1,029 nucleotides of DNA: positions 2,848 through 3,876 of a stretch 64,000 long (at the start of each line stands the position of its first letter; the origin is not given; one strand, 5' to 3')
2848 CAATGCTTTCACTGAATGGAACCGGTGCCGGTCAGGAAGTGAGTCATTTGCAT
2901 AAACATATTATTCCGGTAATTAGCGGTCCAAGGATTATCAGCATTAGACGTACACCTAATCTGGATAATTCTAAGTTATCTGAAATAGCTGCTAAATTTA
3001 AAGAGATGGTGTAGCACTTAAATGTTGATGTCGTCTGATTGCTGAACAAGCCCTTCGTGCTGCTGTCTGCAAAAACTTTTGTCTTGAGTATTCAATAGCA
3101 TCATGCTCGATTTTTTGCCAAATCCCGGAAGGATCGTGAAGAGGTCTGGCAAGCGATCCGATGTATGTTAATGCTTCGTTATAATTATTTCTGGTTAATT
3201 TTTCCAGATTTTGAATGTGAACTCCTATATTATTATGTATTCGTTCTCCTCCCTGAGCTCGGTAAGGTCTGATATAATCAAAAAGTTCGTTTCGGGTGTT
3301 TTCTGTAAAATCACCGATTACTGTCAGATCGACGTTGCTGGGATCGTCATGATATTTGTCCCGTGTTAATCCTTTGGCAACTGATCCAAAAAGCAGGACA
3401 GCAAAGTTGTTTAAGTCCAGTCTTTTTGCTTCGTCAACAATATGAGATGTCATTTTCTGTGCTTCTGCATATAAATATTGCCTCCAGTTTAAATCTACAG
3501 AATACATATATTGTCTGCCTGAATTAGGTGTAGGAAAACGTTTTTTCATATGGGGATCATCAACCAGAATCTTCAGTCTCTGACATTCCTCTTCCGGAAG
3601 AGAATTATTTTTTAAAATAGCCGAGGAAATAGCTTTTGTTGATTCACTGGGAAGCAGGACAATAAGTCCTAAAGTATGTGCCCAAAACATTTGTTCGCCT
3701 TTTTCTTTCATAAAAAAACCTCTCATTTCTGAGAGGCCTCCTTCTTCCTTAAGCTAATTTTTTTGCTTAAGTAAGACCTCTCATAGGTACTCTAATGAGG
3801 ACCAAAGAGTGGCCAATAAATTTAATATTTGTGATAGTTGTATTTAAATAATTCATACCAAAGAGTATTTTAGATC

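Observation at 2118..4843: Paralogous nucleotidyltransferase pair flanking a HIT hydrolase, with an attenuator-like leader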

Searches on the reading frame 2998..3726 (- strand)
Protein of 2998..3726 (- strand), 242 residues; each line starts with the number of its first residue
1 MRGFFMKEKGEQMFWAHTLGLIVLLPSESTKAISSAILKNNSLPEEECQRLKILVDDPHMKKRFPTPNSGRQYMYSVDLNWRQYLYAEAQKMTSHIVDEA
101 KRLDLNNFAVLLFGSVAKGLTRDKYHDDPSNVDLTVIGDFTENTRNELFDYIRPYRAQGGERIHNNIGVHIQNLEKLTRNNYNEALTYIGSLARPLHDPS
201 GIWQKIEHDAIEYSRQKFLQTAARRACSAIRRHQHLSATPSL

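Call 5: search_protein_families(library=pfam, proteins=[window:2998-3726:-], max_evalue=1)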
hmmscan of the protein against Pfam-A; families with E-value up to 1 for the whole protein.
window:2998-3726:- (242 aa): 2 families
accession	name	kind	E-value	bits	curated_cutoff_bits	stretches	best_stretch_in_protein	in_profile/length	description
PF01909.29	NTP_transf_2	-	0.015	16.1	21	1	96-144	4-46/93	Nucleotidyltransferase domain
PF18765.7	Polbeta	-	0.056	14.1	26.9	1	109-148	15-48/93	Polymerase beta, Nucleotidyltransferase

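Call 15: find_homologous_proteins(query=window:2998-3726:-)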
Query window:2998-3726:- (242 aa): 9 proteins with E <= 0.001 among 319 candidates.
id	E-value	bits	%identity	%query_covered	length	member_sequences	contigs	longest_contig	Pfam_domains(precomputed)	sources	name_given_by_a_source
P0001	3.8e-157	539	100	98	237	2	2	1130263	-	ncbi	ncbi:MAG: hypothetical protein WCV81_01075 [Microgenomates group bacterium]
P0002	1.7e-58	216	49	85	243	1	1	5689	-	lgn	-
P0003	2.1e-57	212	46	85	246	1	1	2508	-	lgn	-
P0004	3.5e-56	208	46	87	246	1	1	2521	-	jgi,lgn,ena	-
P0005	3.8e-56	208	47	85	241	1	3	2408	-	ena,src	-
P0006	5.6e-54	201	46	87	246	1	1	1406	-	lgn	-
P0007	1.4e-30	125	36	88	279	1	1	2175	-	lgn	-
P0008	3.2e-26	110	33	68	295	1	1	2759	-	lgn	-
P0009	1.3e-22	99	41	61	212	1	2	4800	-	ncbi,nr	ncbi:MAG TPA: nucleotidyltransferase domain-containing protein, partial [Patescibacteria group bacte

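Call 18: search_solved_structures(query=A1, max_evalue=10, show_alignments=2)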
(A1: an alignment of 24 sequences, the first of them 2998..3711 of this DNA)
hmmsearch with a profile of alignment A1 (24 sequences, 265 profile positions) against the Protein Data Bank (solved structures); distinct sequences matched with E-value up to 10: 1.
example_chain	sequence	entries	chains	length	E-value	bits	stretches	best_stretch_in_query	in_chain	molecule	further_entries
2rff_A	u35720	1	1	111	1.1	12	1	60-151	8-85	Putative nucleotidyltransferase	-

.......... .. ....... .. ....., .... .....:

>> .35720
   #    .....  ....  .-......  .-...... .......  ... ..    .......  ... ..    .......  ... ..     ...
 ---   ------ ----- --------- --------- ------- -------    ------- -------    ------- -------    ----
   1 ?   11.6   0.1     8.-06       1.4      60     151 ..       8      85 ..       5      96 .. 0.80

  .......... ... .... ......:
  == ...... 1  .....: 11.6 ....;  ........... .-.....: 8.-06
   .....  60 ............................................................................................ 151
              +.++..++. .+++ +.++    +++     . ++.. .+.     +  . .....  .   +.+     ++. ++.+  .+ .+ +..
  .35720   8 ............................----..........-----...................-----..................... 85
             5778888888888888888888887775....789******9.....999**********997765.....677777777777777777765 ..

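Call 23: find_encoding_contigs(protein=P0002, flank=6000, max_places=3)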
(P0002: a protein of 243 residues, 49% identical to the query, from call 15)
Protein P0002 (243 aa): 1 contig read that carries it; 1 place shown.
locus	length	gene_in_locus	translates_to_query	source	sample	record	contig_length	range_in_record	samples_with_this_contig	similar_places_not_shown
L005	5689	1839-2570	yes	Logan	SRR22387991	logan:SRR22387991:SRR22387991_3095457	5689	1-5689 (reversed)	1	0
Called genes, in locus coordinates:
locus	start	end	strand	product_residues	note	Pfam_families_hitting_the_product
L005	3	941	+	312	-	?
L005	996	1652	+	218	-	PF18904:DUF5660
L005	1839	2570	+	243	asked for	-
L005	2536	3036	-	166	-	PF11969:DcpS_C, PF01230:HIT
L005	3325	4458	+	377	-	-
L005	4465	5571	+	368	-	PF00155:Aminotran_1_2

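Call 24: find_encoding_contigs(protein=P0009, flank=6000, max_places=3)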
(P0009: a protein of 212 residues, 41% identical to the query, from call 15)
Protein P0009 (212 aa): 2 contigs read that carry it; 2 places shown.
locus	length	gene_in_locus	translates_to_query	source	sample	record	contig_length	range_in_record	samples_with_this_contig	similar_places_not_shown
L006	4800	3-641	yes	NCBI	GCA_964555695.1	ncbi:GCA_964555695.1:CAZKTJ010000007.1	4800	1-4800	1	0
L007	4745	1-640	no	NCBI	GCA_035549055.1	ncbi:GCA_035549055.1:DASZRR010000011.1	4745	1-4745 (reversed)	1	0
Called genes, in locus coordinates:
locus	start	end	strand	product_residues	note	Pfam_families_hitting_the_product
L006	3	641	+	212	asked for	?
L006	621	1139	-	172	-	PF11969:DcpS_C (weak), PF01230:HIT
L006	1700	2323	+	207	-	-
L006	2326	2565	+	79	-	PF18910:DUF5665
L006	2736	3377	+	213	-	PF00702:Hydrolase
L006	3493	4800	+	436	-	?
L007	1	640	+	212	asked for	?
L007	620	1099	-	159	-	PF11969:DcpS_C (weak), PF01230:HIT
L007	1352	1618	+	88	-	PF01541:GIY-YIG, PF10544:T5orf172 (weak)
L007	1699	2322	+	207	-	-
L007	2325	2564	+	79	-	PF18910:DUF5665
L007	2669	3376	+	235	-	PF00702:Hydrolase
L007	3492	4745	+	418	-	PF07973:tRNA_SAD, PF00587:tRNA-synt_2b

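Call 25: find_encoding_contigs(protein=P0008, flank=6000, max_places=3)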
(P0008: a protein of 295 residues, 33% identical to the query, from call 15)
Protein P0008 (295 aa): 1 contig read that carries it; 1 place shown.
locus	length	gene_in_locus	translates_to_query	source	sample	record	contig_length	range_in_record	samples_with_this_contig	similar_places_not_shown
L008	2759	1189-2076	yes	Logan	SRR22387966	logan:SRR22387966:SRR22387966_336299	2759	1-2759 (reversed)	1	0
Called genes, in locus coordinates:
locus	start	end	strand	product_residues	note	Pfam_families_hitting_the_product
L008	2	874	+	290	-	?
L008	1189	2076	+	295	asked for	-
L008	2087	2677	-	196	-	PF01230:HIT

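Call 26: find_encoding_contigs(protein=P0004, flank=6000, max_places=3)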
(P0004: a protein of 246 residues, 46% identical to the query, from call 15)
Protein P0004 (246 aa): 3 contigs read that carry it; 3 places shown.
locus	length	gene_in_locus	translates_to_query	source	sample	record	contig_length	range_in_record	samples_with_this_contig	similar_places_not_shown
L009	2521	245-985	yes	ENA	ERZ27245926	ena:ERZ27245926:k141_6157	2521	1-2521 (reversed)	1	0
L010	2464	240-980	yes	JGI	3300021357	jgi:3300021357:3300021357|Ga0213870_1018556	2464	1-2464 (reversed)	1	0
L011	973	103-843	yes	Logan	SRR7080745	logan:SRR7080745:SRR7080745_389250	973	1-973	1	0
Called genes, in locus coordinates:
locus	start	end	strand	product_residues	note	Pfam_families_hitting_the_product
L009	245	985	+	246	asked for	-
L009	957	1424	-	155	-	PF11969:DcpS_C (weak), PF01230:HIT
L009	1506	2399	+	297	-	-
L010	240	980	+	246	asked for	-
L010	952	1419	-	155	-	PF11969:DcpS_C (weak), PF01230:HIT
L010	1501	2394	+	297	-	-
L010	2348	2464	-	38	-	?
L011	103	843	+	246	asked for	-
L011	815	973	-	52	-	?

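Call 27: find_encoding_contigs(protein=P0007, flank=6000, max_places=3)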
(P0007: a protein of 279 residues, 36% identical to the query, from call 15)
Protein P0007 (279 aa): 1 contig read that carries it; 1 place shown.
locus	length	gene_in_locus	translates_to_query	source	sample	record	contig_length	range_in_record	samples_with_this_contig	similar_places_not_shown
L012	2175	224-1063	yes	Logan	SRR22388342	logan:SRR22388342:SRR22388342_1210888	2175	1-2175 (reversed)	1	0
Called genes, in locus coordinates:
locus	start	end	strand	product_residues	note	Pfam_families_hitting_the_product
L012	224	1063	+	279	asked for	-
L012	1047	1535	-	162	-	PF01230:HIT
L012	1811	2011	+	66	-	-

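Call 28: predict_structure(alignment_id=A1)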
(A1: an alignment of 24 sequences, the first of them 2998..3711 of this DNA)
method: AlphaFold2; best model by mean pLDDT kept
length: 237 residues; sequences in the alignment: 24
mean_pLDDT: 92.5   pTM: 0.86
mean pLDDT of the five models: 92.5, 92.1, 90.5, 90.2, 89.6
residues with pLDDT >= 90: 204; 70-90: 20; 50-70: 9; < 50: 4
segments of 3 or more residues with pLDDT < 50: 1-4
pLDDT, mean of each block of 10 residues (from residue 1): 58 89 91 94 93 93 95 97 98 98 97 96 97 97 98 97 97 95 97 97 96 92 85 64
secondary structure, 60 per line:
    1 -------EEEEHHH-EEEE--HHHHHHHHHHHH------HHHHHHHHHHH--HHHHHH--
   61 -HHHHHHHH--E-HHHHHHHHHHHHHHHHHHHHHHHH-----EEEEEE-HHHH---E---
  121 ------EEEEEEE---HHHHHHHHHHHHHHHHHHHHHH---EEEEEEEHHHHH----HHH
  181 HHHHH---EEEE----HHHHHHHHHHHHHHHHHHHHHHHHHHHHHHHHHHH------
elements in order: E8-11 E16-19 H22-33 H40-50 H53-58 H62-69 H74-97 E103-108 H110-113 E127-133 H137-158 E162-168 H169-173 H178-185 E189-192 H197-231

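Call 29: search_protein_representatives(alignment_id=A1)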
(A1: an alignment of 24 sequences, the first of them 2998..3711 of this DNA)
Query: 24 sequences, 265 profile positions. Proteins with E-value up to 0.001 (for the whole library): 88; up to 1e-10: 82; up to 1e-30: 71. The best 88 are listed.
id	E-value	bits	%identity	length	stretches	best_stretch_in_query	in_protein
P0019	6.2e-99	347.2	-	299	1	1-263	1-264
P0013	5.6e-97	340.8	-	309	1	1-262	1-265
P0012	1.9e-91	322.6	-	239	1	1-232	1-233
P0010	8.1e-91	320.6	-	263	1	6-262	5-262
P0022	6.5e-90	317.7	-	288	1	1-263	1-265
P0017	1.4e-89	316.6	-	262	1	1-262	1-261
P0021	7.9e-85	301.0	-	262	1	6-262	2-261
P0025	2.0e-84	299.6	-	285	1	5-262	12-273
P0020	9.4e-82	290.9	-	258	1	6-263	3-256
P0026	1.3e-80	287.2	-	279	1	7-261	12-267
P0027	1.0e-77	277.7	-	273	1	1-255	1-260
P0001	1.8e-71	257.2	-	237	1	1-212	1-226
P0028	6.7e-70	252.0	-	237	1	35-262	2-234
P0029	3.3e-66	239.9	-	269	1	6-213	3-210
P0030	2.9e-61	223.7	-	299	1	2-201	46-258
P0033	3.0e-58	213.8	-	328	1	5-211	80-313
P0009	1.6e-53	198.4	-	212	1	54-247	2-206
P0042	2.3e-51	191.3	-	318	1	1-215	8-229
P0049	1.1e-46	176.0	-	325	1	1-221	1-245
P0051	2.1e-45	171.7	-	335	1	10-209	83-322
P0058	8.2e-42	159.9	-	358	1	3-213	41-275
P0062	5.9e-41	157.1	-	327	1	35-209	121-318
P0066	1.7e-39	152.4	-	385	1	2-208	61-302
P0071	1.9e-37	145.7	-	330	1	13-210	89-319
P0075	8.5e-36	140.2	-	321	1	1-217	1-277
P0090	7.4e-25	104.4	-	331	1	8-206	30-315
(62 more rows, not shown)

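Call 35: fold_search(model_id=the predicted structure, library=pdb)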
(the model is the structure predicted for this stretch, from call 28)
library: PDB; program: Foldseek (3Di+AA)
matches with E <= 10: 544; with E <= 0.001: 0
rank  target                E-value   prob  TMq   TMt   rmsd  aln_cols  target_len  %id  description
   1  2rff                  8.2e-02  0.87  0.24  0.44   6.7        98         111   19  Crystal structure of a putative nucleotidyltransferase (NP_343093.1) from Sulfolobus solfataricus at 1.40 A resolution (released 2007-10-16)
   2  5d46_A                1.8e-01  0.25  0.19  0.14  11.2       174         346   16  Structural Basis for a New Templated Activity by Terminal Deoxynucleotidyl Transferase: Implications for V(D)J Recombi (released 2016-07-27)
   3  4ud5_A                3.0e-01  0.91  0.27  0.20   2.6        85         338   14  Structural Plasticity of Cid1 Provides a Basis for its RNA Terminal Uridylyl Transferase Activity (released 2015-03-18)
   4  7x4t_A                3.4e-01  0.87  0.33  0.27   4.3       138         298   13  LpCdnE UMPNPP Mg complex (released 2023-03-08)
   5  1eke_B                3.4e-01  0.13  0.20  0.21  17.4       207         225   10  CRYSTAL STRUCTURE OF CLASS II RIBONUCLEASE H (RNASE HII) WITH MES LIGAND (released 2000-09-13)
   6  6mjn_B                5.1e-01  0.69  0.26  0.41   5.1       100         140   10  Crystal structure of an organic hydroperoxide resistance protein OsmC, predicted redox protein, regulator of sulfide b (released 2018-10-03)
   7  8yjy_A                5.1e-01  0.18  0.17  0.12  12.4       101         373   13  Cryo-EM Structure of CdnG-E2 complex from Serratia marcescens (released 2024-05-01)
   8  4e8f_A                5.4e-01  0.60  0.27  0.20   9.1       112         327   12  Structural Basis for the Activity of a Cytoplasmic RNA Terminal U-transferase (released 2012-07-04)
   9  4atb_B                6.4e-01  0.54  0.29  0.23   5.0       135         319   12  Crystal structure of the NF90-NF45 dimerisation domain complex with CTP (released 2012-08-01)
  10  5icr_D                6.4e-01  0.13  0.19  0.10   9.0       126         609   14  2.25 Angstrom Resolution Crystal Structure of Fatty-Acid-CoA Ligase (FadD32) from Mycobacterium smegmatis in complex w (released 2016-04-06)
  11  2egt                  6.7e-01  0.47  0.26  0.42   4.2        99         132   10  Crystal Structure of Hypothetical protein (AQ1549) from Aquifex aeolicus (released 2007-09-04)
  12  6mjn_C                6.7e-01  0.38  0.24  0.36   5.0       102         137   11  Crystal structure of an organic hydroperoxide resistance protein OsmC, predicted redox protein, regulator of sulfide b (released 2018-10-03)
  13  9jx6_A                6.7e-01  0.30  0.22  0.32   5.8        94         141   12  Crystal Structure of wild type Ab-ohrB (released 2024-11-06)
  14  3ry3_A                6.7e-01  0.09  0.17  0.10  10.8       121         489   12  Putative solute-binding protein from Yersinia pestis. (released 2011-05-18)
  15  5b3h_B                7.1e-01  0.06  0.16  0.11  18.5       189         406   11  The crystal structure of the JACKDAW/IDD10 bound to the heterodimeric SHR-SCR complex (released 2017-03-01)
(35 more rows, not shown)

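Call 42: find_related_loci(query=A1, collection=genome_contigs, flank=4000)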
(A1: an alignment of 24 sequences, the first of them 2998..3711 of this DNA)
Query A1 (237 aa) in genome_contigs; peptide patterns used: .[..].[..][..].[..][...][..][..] (x = any residue, [..] = any of these).
71 stretches matched a pattern; 9 encode a relative of the query (tblastn E <= 1e-3); 9 distinct loci.
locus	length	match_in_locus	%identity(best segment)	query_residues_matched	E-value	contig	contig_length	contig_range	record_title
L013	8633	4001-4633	47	1-211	3e-65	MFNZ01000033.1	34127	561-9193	MAG: Candidatus Levybacteria bacterium RIFCSPHIGHO2_02_FULL_37_13 rifcsphigho2_02_scaffold_2829, whole genome shotgun se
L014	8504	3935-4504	43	34-209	5e-44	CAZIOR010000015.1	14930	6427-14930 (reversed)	MAG TPA_asm: uncultured Gammaproteobacteria bacterium isolate SRP298887_co1_352 genome assembly, contig: NODE_4032_lengt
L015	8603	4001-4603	41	34-220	2e-42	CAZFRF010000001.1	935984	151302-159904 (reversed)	MAG TPA_asm: uncultured Gammaproteobacteria bacterium isolate SRP292972_co1_100 genome assembly, contig: NODE_5_length_9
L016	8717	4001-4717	32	9-220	4e-34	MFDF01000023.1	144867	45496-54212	MAG: Candidatus Daviesbacteria bacterium RIFCSPHIGHO2_12_FULL_37_16 rifcsphigho2_12_scaffold_61, whole genome shotgun se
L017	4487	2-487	41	66-212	2e-31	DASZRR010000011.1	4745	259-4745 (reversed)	MAG TPA_asm: Patescibacteria group bacterium isolate SMAG_U6029 k141_180236, whole genome shotgun sequence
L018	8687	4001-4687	28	15-208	5e-28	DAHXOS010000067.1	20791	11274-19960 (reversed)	MAG TPA_asm: bacterium isolate clean1861 k141_13895, whole genome shotgun sequence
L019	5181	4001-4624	27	51-227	5e-27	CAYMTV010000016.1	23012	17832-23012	MAG TPA_asm: uncultured Gammaproteobacteria bacterium isolate binchicken_co38_1053 genome assembly, contig: NODE_4648_le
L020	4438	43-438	38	103-213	2e-22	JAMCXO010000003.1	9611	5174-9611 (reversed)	MAG: Patescibacteria group bacterium isolate FK_Sedi_B_Bin.407 NODE_29993_length_9611_cov_4.15479, whole genome shotgun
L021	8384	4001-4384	28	84-214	2e-10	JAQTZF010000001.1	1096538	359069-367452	MAG: Candidatus Daviesbacteria bacterium isolate STC_54 NODE_2_length_1096538_cov_10.617223_Sandtown_C, whole genome sho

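Call 45: find_related_loci(query=A1, collection=metagenome_contigs, flank=2500)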
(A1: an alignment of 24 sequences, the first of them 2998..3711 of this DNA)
Query A1 (237 aa) in metagenome_contigs; peptide patterns used: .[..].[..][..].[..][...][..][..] (x = any residue, [..] = any of these).
119 stretches matched a pattern; 18 encode a relative of the query (tblastn E <= 1e-3); 18 distinct loci.
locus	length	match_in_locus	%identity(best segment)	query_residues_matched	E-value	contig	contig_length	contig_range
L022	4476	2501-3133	47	1-211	3e-65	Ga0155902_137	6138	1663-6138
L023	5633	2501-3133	47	1-211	3e-65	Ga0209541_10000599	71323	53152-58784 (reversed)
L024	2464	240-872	46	1-211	2e-64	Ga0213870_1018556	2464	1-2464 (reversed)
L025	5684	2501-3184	44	1-232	2e-60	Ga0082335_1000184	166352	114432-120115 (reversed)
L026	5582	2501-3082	39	34-213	4e-38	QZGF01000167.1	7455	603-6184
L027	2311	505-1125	38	34-224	2e-37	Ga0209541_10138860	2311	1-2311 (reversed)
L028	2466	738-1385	38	1-207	3e-37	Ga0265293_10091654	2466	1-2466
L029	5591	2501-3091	36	36-221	1e-34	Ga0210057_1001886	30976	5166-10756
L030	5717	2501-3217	32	9-220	5e-34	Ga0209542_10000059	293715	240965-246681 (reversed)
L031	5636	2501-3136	30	15-212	6e-31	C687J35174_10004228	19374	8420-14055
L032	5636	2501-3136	30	15-212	6e-31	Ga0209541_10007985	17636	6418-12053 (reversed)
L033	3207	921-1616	27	15-208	2e-27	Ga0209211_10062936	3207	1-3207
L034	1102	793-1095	47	51-151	2e-24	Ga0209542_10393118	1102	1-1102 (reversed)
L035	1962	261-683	26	84-227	4e-12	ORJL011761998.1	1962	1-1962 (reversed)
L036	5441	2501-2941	25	70-220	9e-12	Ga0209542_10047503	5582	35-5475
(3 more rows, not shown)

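Call 49: search_protein_families(library=padloc, proteins=[window:2998-3711:-], max_evalue=1)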
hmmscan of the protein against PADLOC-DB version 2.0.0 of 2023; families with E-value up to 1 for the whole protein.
window:2998-3711:- (237 aa): 1 family
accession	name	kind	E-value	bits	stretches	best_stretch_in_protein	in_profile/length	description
PDLC04368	PDC-M05A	-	0.024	12.5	1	105-161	110-159/201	-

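Call 50: search_protein_families(library=ncbifam, proteins=[window:2998-3711:-], max_evalue=1)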
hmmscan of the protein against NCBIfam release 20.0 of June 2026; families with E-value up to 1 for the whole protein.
window:2998-3711:- (237 aa): 0 families

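Call 73: search_protein_families(library=pfam, alignment_id=A1, max_evalue=1)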
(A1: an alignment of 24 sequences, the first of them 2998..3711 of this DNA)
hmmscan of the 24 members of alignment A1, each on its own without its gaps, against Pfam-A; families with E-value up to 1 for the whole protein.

A. member 1, window:2998-3711:- (237 aa): 2 families
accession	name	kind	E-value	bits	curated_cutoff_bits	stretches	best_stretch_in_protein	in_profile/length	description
PF01909.29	NTP_transf_2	-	0.014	16.2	21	1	91-145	4-47/93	Nucleotidyltransferase domain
PF18765.7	Polbeta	-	0.054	14.1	26.9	1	104-143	15-48/93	Polymerase beta, Nucleotidyltransferase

B. families by the number of members that match (of 24 scanned): 17 families
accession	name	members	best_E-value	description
PF18765.7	Polbeta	16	0.00015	Polymerase beta, Nucleotidyltransferase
PF01909.29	NTP_transf_2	12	5.3e-05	Nucleotidyltransferase domain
PF03354.21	TerL_ATPase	3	0.0006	Terminase large subunit, ATPase domain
PF22014.2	DUF6932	3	0.0068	Family of unknown function (DUF6932)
PF19445.4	eIF3h_C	1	0.01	C-terminal region of eIF3h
PF07134.16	AcMNPV_Orf18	1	0.031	Autographa californica nuclear polyhedrosis virus (AcMNPV), Orf18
PF04820.20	Trp_halogenase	1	0.041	Tryptophan halogenase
PF08890.17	Phage_TAC_5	1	0.043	Phage XkdN-like tail assembly chaperone protein, TAC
PF13714.12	PEP_mutase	1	0.049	Phosphoenolpyruvate phosphomutase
PF20891.2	DUF6844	1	0.065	Domain of unknown function (DUF6844)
PF18057.6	DUF5594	1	0.067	Domain of unknown function (DUF5594)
PF19042.5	CBP110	1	0.08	Nuclear cap binding complex subunit CBP110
PF01725.21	Ham1p_like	1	0.093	Ham1 family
PF16284.10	DUF4930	1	0.11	Domain of unknown function (DUF4930)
PF02598.22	Methyltrn_RNA_3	1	0.16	Putative RNA methyltransferase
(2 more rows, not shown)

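Call 78: search_protein_families(library=pfam, proteins=[L013:7502-8632:+, L005:3325-4458:+, L026:1693-2208:+, L013:5983-6285:+, L006:2736-3377:+, L009:1506-2399:+, L005:4465-5571:+], max_evalue=0.01)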
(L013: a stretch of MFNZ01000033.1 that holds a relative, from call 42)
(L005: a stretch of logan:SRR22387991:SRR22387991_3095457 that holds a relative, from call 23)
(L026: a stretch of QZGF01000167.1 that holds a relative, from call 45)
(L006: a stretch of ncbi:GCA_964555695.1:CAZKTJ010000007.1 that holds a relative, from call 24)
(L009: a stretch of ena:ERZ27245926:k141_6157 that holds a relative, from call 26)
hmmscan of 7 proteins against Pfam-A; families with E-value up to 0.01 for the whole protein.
L013:7502-8632:+ (377 aa): 2 families
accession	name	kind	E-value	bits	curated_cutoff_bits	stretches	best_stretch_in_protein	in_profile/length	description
PF00800.23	PDT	-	5.4e-36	124.5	25.2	1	25-210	2-180/181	Prephenate dehydratase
PF01842.31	ACT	-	1.1e-06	28.8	27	0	334-373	2-41/66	ACT domain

L005:3325-4458:+ (377 aa): 0 families

L026:1693-2208:+ (171 aa): 0 families

L013:5983-6285:+ (100 aa): 0 families

L006:2736-3377:+ (213 aa): 2 families
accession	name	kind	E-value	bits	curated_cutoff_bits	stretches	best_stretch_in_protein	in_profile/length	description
PF00702.32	Hydrolase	-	2.2e-10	41.7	26.4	1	4-172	1-185/191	haloacid dehalogenase-like hydrolase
PF12710.13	HAD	-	1.2e-05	26.3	27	1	8-172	2-186/189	haloacid dehalogenase-like hydrolase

L009:1506-2399:+ (297 aa): 1 family
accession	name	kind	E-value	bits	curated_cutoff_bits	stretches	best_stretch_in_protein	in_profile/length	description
PF20815.3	GIY_YIG_2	-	0.0053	17.2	22.4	0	77-132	93-148/153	GIY-YIG catalytic domain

L005:4465-5571:+ (368 aa): 4 families
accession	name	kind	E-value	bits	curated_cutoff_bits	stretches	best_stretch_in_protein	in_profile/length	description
PF00155.27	Aminotran_1_2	-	1.9e-33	116.6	19.7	1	34-364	6-361/361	Aminotransferase class I and II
PF04864.19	Alliinase_C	-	0.00044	19.7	22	1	164-247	143-214/363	Allinase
PF23446.1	LysM1_NFP_LYK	-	0.0067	17.7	36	0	56-92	4-40/60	NFP/LYK LysM1 domain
PF01053.26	Cys_Met_Meta_PP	-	0.0082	15.2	27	0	151-198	130-177/381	Cys/Met metabolism PLP-dependent enzyme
